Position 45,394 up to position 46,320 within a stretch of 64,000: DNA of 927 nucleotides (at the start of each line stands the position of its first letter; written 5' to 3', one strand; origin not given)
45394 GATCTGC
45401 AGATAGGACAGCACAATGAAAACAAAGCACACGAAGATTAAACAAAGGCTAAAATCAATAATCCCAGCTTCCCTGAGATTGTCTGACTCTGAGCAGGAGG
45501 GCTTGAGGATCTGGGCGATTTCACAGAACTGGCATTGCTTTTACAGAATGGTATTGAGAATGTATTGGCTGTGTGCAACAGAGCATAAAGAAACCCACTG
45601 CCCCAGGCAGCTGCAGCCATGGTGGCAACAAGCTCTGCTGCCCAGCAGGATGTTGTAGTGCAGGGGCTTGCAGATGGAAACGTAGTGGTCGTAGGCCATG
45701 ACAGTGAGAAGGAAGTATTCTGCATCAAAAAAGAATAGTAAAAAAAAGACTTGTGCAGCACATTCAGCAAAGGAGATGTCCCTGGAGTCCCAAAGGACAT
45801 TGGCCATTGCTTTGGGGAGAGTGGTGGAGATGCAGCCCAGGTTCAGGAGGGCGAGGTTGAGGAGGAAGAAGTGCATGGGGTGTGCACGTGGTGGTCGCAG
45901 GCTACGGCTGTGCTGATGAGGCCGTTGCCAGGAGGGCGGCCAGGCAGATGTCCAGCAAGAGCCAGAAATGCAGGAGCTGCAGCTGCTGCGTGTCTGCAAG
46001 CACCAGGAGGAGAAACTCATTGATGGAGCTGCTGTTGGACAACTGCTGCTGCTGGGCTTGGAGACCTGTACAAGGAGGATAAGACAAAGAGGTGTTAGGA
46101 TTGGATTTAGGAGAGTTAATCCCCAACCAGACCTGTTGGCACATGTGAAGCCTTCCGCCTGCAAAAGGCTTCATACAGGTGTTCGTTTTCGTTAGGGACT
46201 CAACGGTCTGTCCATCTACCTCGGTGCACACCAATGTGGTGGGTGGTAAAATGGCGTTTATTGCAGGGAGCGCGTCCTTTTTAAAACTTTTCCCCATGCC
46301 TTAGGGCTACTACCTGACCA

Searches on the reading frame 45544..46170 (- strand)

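Call 41: search_protein_families(library=pfam, proteins=[window:45544-46170:-], max_evalue=0.001)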
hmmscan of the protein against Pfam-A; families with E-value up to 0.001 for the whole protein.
window:45544-46170:- (209 aa): 2 families
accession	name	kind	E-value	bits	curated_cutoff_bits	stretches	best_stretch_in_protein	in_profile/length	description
PF13853.12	7tm_4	-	5.1e-15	56.4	27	1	97-187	27-117/280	Olfactory receptor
PF00001.26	7tm_1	-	1.3e-14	54.7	30.5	1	97-201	17-119/260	7 transmembrane receptor (rhodopsin family)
